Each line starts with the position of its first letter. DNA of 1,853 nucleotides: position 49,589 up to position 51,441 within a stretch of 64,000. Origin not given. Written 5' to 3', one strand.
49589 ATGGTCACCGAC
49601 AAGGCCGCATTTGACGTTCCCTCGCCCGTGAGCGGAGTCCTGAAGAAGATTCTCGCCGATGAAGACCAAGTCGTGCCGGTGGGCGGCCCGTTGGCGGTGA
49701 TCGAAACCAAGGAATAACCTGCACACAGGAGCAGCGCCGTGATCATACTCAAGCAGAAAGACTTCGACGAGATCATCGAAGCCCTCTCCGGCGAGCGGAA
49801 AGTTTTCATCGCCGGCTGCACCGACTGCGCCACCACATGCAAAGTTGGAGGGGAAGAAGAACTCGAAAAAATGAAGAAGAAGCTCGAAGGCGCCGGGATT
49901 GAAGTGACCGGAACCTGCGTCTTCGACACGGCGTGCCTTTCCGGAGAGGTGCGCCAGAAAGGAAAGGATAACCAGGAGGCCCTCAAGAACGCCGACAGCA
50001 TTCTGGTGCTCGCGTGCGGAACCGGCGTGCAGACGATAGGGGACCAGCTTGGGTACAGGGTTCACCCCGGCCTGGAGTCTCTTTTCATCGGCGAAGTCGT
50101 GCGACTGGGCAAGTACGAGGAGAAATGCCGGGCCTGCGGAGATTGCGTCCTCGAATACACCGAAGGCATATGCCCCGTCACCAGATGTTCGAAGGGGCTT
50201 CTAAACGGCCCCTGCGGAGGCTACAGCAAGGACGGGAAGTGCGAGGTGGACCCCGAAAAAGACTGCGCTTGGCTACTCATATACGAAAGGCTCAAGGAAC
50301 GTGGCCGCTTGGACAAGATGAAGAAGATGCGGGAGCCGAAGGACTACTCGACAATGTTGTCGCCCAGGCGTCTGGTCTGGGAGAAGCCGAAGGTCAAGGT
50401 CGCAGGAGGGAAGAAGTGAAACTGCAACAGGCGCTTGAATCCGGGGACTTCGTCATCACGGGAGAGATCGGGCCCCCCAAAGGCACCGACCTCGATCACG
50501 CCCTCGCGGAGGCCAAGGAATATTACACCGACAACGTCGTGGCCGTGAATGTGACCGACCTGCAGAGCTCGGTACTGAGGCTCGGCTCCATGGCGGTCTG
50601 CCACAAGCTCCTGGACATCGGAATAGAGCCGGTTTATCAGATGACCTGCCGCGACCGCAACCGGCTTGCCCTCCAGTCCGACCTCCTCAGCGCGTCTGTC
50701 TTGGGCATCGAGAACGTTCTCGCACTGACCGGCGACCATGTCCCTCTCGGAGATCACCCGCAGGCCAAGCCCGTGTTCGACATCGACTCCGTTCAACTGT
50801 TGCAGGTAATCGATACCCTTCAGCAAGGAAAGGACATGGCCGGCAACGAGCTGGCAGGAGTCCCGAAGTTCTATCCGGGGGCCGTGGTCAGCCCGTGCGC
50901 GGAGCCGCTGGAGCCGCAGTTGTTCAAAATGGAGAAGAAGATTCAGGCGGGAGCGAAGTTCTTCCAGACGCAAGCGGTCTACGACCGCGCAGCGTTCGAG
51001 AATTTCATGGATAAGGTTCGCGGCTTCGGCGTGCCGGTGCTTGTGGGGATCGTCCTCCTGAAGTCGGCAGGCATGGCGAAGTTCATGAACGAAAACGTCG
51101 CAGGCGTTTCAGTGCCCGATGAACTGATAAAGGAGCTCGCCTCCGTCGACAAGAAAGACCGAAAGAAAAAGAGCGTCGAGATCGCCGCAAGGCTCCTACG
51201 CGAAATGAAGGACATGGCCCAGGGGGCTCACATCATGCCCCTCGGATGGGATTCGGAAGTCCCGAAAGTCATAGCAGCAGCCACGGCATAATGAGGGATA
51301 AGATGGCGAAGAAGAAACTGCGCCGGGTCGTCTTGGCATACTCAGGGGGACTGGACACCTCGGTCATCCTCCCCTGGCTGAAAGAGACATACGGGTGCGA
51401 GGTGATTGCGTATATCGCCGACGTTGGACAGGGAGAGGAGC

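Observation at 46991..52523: Acetogen-style methyl-branch block: folD, lipoyl-carrier, metV, metF, flanked by trpE and argG with overlapping junctions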

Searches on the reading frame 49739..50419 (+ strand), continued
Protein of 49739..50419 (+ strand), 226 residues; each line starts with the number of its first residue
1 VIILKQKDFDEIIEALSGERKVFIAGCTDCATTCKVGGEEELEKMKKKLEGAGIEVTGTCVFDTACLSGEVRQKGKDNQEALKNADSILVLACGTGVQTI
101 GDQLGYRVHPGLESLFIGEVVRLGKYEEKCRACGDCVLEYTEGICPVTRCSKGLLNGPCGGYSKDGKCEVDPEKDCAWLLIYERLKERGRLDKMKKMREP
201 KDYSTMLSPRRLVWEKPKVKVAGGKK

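Call 84: search_solved_structures(query=L022:17181-19307:+, max_evalue=1e-20)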
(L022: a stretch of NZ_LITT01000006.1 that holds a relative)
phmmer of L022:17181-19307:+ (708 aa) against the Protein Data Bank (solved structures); distinct sequences matched with E-value up to 1e-20: 19.
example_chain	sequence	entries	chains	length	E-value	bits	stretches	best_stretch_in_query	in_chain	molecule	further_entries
6ytt_A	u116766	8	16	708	0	1554.1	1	1-708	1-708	CO dehydrogenase/acetyl-CoA synthase complex, beta subunit | CO-methylating acetyl-CoA synthase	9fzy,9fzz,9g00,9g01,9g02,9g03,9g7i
7zkj_B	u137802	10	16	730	2.7e-225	753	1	2-708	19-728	CO-methylating acetyl-CoA synthase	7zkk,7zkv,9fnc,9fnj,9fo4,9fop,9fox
9fr0_A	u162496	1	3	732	2.7e-225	753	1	2-708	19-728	CO-methylating acetyl-CoA synthase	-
1ru3_A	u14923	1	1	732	2.7e-225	753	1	2-708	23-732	Acetyl-CoA synthase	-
7nys_A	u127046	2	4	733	2.7e-225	753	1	2-708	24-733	CO-methylating acetyl-CoA synthase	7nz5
7nyp_A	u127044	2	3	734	2.7e-225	753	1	2-708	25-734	CO-methylating acetyl-CoA synthase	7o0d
8cmw_B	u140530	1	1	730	1.3e-224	750.7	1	2-708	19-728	CO-methylating acetyl-CoA synthase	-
8cja_B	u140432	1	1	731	1.3e-224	750.7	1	2-708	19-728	CO-methylating acetyl-CoA synthase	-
8cjc_B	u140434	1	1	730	3.5e-224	749.3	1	2-708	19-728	CO-methylating acetyl-CoA synthase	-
8cjb_B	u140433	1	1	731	5.7e-224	748.6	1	2-708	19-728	CO-methylating acetyl-CoA synthase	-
1mjg_M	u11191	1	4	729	5.9e-216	722.1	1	3-708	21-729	Carbon monoxide dehydrogenase alpha subunit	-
3i04_M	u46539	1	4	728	9e-216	721.5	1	3-708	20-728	Carbon monoxide dehydrogenase/acetyl-CoA synthase subunit alpha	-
1oao_C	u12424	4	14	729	9e-216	721.5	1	3-708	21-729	CARBON MONOXIDE DEHYDROGENASE/ACETYL-COA SYNTHASE SUBUNIT ALPHA | Carbon monoxide dehydrogenase/acetyl CoA synthase subunit alpha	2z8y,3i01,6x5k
6yua_A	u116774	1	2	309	1.3e-187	628.5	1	1-309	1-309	CO dehydrogenase/acetyl-CoA synthase complex, beta subunit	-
3git_A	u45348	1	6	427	3.2e-155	521.4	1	290-708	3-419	Carbon monoxide dehydrogenase/acetyl-CoA synthase subunit alpha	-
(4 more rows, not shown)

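Call 85: search_solved_structures(query=L022:14886-16238:+, max_evalue=1e-20)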
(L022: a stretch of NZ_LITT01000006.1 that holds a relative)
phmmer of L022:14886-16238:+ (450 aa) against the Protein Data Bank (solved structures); distinct sequences matched with E-value up to 1e-20: 4.
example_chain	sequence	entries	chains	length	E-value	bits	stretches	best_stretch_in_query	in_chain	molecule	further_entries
9fzy_F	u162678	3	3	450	5.6e-298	991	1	1-450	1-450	Corrinoid iron-sulfur protein large subunit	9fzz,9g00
2h9a_A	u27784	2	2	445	8.4e-104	351.2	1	1-445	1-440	Carbon monoxide dehydrogenase corrinoid/iron-sulfur protein, gamma subunit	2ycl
4c1n_A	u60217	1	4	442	2.8e-103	349.5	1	3-445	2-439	CARBON MONOXIDE DEHYDROGENASE CORRINOID/IRON-SULFUR PROTEIN, GAMMA SUBUNIT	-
4djd_C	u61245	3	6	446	1.4e-99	337.4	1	1-440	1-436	Corrinoid/iron-sulfur protein large subunit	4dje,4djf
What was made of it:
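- On Wood-Ljungdahl gene cluster / pathway: The AcsB and AcsC queries were checked against the PDB (calls 84, 85).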

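Call 90: search_solved_structures(query=L011:2720-4921:-, max_evalue=0.00001)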
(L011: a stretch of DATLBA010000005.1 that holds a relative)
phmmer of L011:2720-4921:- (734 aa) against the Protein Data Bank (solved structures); distinct sequences matched with E-value up to 0.00001: 40.
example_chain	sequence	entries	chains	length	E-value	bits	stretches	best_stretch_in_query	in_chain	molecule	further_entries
6t7j_B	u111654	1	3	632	2e-209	700.7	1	88-714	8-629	Carbon monoxide dehydrogenase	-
6vwy_A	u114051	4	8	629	8e-182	609.4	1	100-715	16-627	Carbon monoxide dehydrogenase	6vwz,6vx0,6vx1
6b6v_A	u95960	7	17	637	2.2e-179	601.4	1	100-715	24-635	Carbon monoxide dehydrogenase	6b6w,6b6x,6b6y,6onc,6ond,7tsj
6ons_A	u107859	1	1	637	1.3e-178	598.8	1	100-715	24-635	Carbon monoxide dehydrogenase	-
6dc2_A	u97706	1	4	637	4.3e-178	597.1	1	100-715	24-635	Carbon monoxide dehydrogenase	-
6elq_X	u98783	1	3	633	1.4e-176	592.1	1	89-713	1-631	Carbon Monoxide Dehydrogenase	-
6ytt_B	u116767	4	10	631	2.3e-176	591.4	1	89-715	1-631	Carbon-monoxide dehydrogenase (Acceptor),Carbon-monoxide dehydrogenase (Acceptor) | Carbon-monoxide dehydrogenase (Acceptor),CO-dehydrogenase from Clostridium a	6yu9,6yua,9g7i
9fzy_B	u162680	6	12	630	5e-176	590.3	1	92-715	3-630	Carbon monoxide dehydrogenase/acetyl-CoA synthase beta subunit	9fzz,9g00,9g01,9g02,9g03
7xdn_A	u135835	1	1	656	1.3e-151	509.6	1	94-715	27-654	Carbon monoxide dehydrogenase 2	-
9iyn_A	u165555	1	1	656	1.1e-150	506.4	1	94-715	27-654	Carbon monoxide dehydrogenase 2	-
7xdp_A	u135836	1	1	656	2.1e-150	505.5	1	94-715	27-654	Carbon monoxide dehydrogenase 2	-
7err_A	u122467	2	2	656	2.3e-150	505.4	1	94-715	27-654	Carbon monoxide dehydrogenase 2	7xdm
9tox_X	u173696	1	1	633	3.2e-150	505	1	95-715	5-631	Carbon monoxide dehydrogenase 2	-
2yiv_X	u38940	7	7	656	3.4e-150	504.9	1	94-715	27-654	CARBON MONOXIDE DEHYDROGENASE 2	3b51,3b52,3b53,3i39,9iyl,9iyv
5fle_X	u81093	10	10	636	3.7e-150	504.7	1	94-715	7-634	CARBON MONOXIDE DEHYDROGENASE 2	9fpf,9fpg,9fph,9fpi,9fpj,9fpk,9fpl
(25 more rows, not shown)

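Call 91: search_solved_structures(query=L011:4716-6710:-, max_evalue=0.00001)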
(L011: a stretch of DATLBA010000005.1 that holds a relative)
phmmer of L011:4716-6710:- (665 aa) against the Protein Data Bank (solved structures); distinct sequences matched with E-value up to 0.00001: 185 (the best 60 are shown).
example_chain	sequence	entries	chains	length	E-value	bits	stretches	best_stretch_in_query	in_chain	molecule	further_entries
6pfz_D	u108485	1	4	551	1.4e-51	179.1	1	228-611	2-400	NADH oxidase (NoxA-3)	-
6ruz_A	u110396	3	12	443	4e-48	167.6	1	227-564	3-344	NADH oxidase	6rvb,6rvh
4fx9_A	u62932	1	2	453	7.8e-45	156.8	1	227-609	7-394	Coenzyme A disulfide reductase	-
3kd9_A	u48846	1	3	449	1.1e-44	156.3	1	227-609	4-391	Coenzyme A disulfide reductase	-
5l1n_A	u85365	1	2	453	8.9e-44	153.3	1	227-609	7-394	Coenzyme A disulfide reductase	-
3iwa_A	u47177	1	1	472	6.8e-37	130.5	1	227-546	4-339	FAD-dependent pyridine nucleotide-disulphide oxidoreductase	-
8c0z_E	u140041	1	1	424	1.2e-35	126.4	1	230-561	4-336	Similar to ferredoxin:NADH oxidoreductases or NADH oxidases,potential subunit of aldehyde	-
3cgb_A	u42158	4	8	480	1.5e-35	126.1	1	226-578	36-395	Pyridine nucleotide-disulfide oxidoreductase, class I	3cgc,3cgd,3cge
2bc1_A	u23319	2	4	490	4.1e-35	124.7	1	227-613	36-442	NADH Oxidase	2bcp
2bc0_A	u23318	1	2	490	7e-35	123.9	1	227-613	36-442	NADH Oxidase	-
5voh_A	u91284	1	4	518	2.8e-33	118.6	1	226-618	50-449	NADH oxidase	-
3nt6_A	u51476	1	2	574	1.2e-32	116.5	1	227-610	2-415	FAD-dependent pyridine nucleotide-disulphide oxidoreductase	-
3ntd_A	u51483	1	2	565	1.8e-32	115.9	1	227-610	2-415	FAD-dependent pyridine nucleotide-disulphide oxidoreductase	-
3nta_A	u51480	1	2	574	1.9e-32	115.8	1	227-610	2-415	FAD-dependent pyridine nucleotide-disulphide oxidoreductase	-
5er0_A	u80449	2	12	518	1.4e-31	113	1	226-618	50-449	NADH oxidase | NAD(FAD)-dependent dehydrogenase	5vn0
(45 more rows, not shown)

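Call 94: find_encoding_contigs(protein=P0007, flank=10000, max_places=1)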
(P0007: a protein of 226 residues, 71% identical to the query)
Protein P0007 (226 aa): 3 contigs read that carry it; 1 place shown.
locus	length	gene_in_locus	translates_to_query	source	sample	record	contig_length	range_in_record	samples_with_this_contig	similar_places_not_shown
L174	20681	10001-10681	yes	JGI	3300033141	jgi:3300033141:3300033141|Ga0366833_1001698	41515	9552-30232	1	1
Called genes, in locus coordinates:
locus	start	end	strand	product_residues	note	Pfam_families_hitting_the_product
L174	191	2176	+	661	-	-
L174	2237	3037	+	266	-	PF20434:BD-FAE, PF07859:Abhydrolase_3, PF12146:Hydrolase_4 (faint), PF00326:Peptidase_S9, PF01738:DLH (weak)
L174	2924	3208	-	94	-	-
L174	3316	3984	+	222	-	PF27149:YdjY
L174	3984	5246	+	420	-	-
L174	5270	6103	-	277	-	PF04909:Amidohydro_2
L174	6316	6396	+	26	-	-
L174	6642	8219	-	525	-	PF02310:B12-binding, PF04055:Radical_SAM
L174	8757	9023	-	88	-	PF13893:RRM_5 (weak), PF00076:RRM_1, PF16842:RRM_occluded (weak)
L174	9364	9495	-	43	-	-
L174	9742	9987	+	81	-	PF00364:Biotin_lipoyl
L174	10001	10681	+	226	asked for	PF12225:DUF5981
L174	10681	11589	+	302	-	PF02219:MTHFR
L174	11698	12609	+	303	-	PF00763:THF_DHG_CYH, PF02882:THF_DHG_CYH_C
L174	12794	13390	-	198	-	PF01227:GTP_cyclohydroI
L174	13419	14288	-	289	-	PF00701:DHDPS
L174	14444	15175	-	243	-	PF03740:PdxJ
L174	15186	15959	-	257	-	PF13646:HEAT_2, PF03130:HEAT_PBS (faint)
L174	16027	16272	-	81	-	-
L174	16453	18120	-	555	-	PF00263:Secretin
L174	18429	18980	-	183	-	-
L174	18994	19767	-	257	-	-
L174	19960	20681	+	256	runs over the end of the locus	-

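Call 95: find_encoding_contigs(protein=P0084, flank=10000, max_places=1)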
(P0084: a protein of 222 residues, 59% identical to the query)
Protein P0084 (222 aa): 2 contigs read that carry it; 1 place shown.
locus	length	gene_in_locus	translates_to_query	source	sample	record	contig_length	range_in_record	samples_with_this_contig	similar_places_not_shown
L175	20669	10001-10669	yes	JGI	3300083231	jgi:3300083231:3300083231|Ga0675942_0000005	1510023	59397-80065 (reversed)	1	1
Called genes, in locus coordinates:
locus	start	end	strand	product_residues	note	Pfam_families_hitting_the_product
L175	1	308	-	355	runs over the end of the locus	PF00392:GntR, PF00532:Peripla_BP_1, PF13407:Peripla_BP_4, PF13377:Peripla_BP_3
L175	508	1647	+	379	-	PF01408:GFO_IDH_MocA, PF22725:GFO_IDH_MocA_C3, PF02894:GFO_IDH_MocA_C (faint)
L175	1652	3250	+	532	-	PF00884:Sulfatase, PF01663:Phosphodiest (faint), PF16347:SGSH_C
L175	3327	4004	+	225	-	PF00300:His_Phos_1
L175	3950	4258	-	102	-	-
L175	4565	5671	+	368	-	PF00953:Glycos_transf_4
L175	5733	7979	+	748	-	PF04932:Wzy_C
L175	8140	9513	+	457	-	PF00890:FAD_binding_2 (faint), PF01134:GIDA (weak), PF07992:Pyr_redox_2, PF12831:FAD_oxidored (weak), PF13738:Pyr_redox_3, PF13434:Lys_Orn_oxgnase (weak), PF00070:Pyr_redox, PF02852:Pyr_redox_dim, +3 more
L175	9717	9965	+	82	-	PF00364:Biotin_lipoyl, PF25997:BSH_YhbJ (weak)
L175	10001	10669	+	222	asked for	PF12225:DUF5981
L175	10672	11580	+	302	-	PF02219:MTHFR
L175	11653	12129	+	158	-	PF02367:TsaE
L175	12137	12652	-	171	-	-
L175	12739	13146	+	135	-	PF03652:RuvX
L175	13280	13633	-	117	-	-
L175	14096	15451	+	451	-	PF18073:Zn_ribbon_LapB, PF13481:AAA_25, PF03796:DnaB_C (faint), PF06745:ATPase, PF25199:nSTAND_NTPase5 (weak), PF05362:Lon_C, PF13541:ChlI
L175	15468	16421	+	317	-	PF00248:Aldo_ket_red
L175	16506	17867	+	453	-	PF00364:Biotin_lipoyl, PF02817:E3_binding, PF00198:2-oxoacid_dh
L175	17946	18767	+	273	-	PF02535:Zip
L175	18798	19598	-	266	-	PF01113:DapB_N, PF05173:DapB_C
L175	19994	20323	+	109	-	PF00085:Thioredoxin, PF00578:AhpC-TSA (weak), PF13098:Thioredoxin_2, PF13905:Thioredoxin_8 (faint)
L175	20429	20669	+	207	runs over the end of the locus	PF00117:GATase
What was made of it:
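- That suggests a non-acetogenic lifestyle (call 95).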

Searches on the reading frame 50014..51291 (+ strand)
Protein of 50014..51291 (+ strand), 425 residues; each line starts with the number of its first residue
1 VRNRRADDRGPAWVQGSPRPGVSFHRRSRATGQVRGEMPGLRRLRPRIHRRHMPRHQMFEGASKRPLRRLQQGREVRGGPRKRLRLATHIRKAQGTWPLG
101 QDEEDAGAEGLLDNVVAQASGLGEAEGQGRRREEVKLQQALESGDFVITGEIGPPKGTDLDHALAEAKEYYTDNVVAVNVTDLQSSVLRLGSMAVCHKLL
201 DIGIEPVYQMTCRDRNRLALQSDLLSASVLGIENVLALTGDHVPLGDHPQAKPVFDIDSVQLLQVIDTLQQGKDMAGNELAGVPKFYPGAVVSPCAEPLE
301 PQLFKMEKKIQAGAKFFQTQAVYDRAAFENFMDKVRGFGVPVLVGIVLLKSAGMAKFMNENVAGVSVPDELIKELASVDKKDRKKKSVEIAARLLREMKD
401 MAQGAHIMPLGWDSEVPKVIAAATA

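Call 4: search_protein_families(library=pfam, proteins=[window:50014-51291:+])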
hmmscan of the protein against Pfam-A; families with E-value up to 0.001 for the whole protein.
window:50014-51291:+ (425 aa): 1 family
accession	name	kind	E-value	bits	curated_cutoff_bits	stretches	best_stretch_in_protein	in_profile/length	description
PF02219.23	MTHFR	-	1.5e-41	143.1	24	1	136-420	1-283/287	Methylenetetrahydrofolate reductase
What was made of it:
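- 50416..51291 (+): metF: TIM-barrel flavoprotein subunit. Its GTG start overlaps the metV stop (GTGA), which suggests translational coupling. PF02219 matches at 1.5e-41 (call 4).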

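Call 5: search_protein_families(library=ncbifam, proteins=[window:50014-51291:+])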
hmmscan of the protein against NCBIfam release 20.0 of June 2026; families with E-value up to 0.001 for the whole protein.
window:50014-51291:+ (425 aa): 4 families
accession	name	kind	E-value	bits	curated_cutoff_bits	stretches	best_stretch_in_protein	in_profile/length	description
NF006396.0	PRK08645.1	equivalog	2.9e-74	250.3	453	1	127-409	304-587/611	bifunctional homocysteine S-methyltransferase/methylenetetrahydrofolate reductase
TIGR00676.1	fadh2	equivalog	1.8e-21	76.7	293.7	1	151-419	4-270/275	methylenetetrahydrofolate reductase [NAD(P)H]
TIGR00677.1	fadh2_euk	equivalog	2.9e-16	59.7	310.05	1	198-408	54-260/281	methylenetetrahydrofolate reductase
NF006950.0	PRK09432.1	equivalog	3.9e-07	29.6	382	1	146-389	23-253/296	methylenetetrahydrofolate reductase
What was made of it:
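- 50416..51291 (+): The best NCBIfam match is the MTHFR half of PRK08645, and the type I models fail (call 5).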

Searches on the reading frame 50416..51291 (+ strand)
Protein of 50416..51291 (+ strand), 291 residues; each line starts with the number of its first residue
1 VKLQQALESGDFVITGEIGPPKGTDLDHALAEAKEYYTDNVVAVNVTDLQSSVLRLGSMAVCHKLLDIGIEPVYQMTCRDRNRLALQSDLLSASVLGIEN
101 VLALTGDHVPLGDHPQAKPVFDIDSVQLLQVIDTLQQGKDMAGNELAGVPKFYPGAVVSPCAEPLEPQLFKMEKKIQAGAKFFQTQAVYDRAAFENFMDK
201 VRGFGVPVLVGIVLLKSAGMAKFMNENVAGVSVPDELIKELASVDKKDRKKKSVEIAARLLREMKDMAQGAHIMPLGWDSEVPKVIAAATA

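Call 48: search_solved_structures(query=window:50416-51291:+, max_evalue=0.001)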
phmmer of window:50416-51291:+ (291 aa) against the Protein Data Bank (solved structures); distinct sequences matched with E-value up to 0.001: 13.
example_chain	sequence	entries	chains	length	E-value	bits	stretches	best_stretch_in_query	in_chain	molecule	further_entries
1v93_A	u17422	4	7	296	2.3e-13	53.3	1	15-276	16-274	5,10-Methylenetetrahydrofolate reductase | Methylenetetrahydrofolate reductase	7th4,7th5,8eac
3apt_A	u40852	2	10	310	2.7e-13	53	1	15-276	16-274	Methylenetetrahydrofolate reductase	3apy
6fcx_A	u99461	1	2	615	1.3e-08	37.7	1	49-277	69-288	Methylenetetrahydrofolate reductase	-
8qa4_A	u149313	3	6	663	1.4e-08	37.5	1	49-277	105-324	Methylenetetrahydrofolate reductase (NADPH)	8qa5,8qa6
8uy2_A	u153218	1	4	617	6.4e-06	28.9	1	59-252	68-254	Methylenetetrahydrofolate reductase-like protein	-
8uy1_D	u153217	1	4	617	7.9e-06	28.6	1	61-252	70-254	Methylenetetrahydrofolate reductase-like protein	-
6fnu_A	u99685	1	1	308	6.3e-05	25.6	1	70-270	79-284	Methylenetetrahydrofolate reductase 1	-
3fst_A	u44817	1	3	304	0.00028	23.5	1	10-252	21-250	5,10-methylenetetrahydrofolate reductase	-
1zp3_A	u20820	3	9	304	0.00036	23.1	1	10-248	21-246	5,10-methylenetetrahydrofolate reductase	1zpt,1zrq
3fsu_A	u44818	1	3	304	0.00052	22.6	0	44-249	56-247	5,10-methylenetetrahydrofolate reductase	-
1b5t_A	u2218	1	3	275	0.00058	22.4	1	44-249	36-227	PROTEIN (METHYLENETETRAHYDROFOLATE REDUCTASE)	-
1zp4_A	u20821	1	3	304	0.00066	22.2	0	44-249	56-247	5,10-methylenetetrahydrofolate reductase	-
7rml_A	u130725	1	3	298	0.00068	22.2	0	10-246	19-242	5,10-methylenetetrahydrofolate reductase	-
